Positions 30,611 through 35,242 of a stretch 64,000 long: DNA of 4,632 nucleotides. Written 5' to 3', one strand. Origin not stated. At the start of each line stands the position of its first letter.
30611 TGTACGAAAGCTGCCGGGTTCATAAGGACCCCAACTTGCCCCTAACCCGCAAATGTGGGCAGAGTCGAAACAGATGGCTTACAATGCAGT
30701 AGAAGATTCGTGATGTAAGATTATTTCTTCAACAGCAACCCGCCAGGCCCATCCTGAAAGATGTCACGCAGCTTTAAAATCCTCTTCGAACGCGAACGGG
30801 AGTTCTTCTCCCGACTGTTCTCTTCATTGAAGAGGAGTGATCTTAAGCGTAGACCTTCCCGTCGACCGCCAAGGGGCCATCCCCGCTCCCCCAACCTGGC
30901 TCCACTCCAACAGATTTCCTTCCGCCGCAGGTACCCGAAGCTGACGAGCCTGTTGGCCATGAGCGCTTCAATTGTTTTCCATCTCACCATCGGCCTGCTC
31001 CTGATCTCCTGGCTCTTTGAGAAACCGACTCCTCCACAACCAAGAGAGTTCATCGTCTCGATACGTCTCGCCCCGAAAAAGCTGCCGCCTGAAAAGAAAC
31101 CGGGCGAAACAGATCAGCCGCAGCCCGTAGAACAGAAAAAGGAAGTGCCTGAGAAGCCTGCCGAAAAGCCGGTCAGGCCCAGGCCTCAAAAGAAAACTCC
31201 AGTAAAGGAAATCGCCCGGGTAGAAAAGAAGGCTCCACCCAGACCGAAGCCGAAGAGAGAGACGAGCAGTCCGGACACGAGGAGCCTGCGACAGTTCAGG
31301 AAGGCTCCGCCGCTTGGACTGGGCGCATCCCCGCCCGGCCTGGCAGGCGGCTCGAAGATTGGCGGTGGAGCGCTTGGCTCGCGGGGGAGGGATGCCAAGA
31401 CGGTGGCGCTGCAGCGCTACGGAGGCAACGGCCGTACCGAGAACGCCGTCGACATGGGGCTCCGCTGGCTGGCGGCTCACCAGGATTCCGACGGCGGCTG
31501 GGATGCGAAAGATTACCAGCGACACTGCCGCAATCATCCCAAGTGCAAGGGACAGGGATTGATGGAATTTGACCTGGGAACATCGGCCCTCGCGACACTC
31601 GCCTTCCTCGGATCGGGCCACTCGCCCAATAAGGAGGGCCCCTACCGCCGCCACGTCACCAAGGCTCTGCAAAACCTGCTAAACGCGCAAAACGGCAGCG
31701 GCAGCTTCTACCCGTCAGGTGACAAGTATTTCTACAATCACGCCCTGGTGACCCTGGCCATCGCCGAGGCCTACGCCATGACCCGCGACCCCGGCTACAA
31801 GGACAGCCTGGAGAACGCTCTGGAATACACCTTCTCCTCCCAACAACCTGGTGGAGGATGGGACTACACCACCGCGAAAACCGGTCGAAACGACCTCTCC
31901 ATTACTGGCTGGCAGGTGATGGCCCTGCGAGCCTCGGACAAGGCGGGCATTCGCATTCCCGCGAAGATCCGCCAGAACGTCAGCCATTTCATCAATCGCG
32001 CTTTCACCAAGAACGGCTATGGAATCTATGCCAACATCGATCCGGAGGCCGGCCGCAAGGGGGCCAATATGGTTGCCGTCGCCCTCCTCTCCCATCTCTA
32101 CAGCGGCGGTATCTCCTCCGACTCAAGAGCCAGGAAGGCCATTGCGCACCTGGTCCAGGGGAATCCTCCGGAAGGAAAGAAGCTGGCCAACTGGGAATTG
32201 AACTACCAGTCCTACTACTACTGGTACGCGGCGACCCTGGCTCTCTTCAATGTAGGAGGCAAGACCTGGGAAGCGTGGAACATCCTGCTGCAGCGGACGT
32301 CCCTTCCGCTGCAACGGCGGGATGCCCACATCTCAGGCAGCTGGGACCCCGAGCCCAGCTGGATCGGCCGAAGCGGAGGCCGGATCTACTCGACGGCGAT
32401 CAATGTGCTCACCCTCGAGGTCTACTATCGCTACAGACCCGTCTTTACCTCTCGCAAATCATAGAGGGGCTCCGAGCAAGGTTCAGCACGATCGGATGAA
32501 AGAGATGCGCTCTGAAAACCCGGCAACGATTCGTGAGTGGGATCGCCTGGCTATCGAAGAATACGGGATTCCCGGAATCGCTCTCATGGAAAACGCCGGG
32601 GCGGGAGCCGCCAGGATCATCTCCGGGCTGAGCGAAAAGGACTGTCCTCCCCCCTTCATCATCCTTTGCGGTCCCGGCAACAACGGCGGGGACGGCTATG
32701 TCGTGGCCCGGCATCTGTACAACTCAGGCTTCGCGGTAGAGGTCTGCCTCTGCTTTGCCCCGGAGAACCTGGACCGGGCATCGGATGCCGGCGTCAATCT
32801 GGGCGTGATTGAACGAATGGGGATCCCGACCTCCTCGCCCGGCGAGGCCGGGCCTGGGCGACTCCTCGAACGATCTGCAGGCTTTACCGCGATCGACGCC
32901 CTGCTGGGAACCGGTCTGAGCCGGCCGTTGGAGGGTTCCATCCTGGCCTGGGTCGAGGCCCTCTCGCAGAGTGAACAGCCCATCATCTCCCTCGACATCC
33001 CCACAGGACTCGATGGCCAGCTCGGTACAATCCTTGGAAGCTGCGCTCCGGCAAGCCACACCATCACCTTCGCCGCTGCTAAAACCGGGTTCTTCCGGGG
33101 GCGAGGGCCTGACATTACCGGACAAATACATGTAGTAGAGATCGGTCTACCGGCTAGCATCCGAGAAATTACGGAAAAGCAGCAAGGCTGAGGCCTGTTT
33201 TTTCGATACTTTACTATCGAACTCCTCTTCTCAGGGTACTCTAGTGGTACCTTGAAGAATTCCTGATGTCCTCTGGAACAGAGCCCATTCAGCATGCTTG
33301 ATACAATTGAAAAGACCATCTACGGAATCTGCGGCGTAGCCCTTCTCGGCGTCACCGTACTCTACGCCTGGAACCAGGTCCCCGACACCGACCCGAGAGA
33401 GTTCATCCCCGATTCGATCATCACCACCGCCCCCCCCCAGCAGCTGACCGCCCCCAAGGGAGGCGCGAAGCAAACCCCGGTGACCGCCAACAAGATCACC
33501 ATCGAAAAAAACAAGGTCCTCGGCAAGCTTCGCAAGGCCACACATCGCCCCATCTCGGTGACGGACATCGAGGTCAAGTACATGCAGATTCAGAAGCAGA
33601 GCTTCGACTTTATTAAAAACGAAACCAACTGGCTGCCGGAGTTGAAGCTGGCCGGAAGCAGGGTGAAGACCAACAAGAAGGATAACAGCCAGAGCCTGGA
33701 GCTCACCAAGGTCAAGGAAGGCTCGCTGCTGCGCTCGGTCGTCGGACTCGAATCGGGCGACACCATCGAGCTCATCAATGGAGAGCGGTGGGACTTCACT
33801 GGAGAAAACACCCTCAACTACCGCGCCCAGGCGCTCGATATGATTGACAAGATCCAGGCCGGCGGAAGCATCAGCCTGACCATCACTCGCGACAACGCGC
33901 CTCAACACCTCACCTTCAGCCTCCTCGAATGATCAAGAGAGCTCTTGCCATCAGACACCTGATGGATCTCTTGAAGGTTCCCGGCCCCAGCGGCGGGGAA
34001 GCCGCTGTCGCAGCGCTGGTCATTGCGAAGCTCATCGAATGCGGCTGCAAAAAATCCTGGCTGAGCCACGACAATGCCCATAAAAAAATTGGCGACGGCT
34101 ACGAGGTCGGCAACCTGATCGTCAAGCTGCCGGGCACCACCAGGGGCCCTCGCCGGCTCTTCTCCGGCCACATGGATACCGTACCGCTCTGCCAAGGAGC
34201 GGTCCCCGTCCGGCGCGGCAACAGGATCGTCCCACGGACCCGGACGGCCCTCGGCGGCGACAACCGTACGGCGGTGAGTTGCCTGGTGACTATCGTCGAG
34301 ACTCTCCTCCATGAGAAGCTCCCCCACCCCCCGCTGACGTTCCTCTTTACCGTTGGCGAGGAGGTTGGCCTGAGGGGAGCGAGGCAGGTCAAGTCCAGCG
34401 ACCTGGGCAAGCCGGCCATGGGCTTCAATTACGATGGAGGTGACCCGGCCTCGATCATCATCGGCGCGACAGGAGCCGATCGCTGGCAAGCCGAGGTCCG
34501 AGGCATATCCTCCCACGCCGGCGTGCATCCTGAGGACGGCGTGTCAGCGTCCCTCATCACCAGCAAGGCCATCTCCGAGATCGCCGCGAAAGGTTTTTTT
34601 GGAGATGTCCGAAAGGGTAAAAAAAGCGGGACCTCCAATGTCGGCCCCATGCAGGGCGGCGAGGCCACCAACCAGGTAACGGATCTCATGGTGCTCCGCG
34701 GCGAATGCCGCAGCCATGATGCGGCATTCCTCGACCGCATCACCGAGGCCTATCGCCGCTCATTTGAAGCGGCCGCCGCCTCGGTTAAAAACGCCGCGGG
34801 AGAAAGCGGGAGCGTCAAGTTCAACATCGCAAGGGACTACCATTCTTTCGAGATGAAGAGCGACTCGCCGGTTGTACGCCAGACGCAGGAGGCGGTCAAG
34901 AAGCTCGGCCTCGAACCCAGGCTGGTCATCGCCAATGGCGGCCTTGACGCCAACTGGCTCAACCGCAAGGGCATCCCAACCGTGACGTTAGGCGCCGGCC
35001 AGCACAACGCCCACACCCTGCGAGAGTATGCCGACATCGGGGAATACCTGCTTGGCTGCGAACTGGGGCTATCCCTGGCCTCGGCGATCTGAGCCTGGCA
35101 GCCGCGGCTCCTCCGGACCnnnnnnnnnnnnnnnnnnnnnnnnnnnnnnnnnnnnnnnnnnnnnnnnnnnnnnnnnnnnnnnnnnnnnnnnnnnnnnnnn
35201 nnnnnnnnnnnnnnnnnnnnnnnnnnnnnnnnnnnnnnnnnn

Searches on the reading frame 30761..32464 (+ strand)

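Call 12: search_protein_families(library=pfam, proteins=[window:30761-32464:+], max_evalue=0.00001)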
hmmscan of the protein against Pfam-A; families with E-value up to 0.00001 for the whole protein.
window:30761-32464:+ (567 aa): 2 families
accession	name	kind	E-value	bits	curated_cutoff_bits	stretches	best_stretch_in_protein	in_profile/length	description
PF13243.12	SQHop_cyclase_C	-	1e-10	41.6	26.1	1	223-395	86-262/319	Squalene-hopene cyclase C-terminal domain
PF09492.16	Pec_lyase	-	1.4e-06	28.2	22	0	332-368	46-82/292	Pectic acid lyase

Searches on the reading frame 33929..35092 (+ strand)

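Call 13: search_protein_families(library=pfam, proteins=[window:33929-35092:+], max_evalue=0.00001)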
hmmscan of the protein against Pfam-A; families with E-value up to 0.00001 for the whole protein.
window:33929-35092:+ (387 aa): 4 families
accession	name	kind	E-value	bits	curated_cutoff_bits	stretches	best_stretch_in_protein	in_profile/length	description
PF01546.33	Peptidase_M20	-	3.6e-15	56.9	24.6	1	77-383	1-203/206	Peptidase family M20/M25/M40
PF05343.19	Peptidase_M42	-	5.4e-14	52.4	23.2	1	111-156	134-178/292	M42 glutamyl aminopeptidase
PF04389.22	Peptidase_M28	-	4.8e-08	33.4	21.3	1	62-171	1-95/193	Peptidase family M28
PF07687.19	M20_dimer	-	2.5e-06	27.8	21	1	179-283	2-103/107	Peptidase dimerisation domain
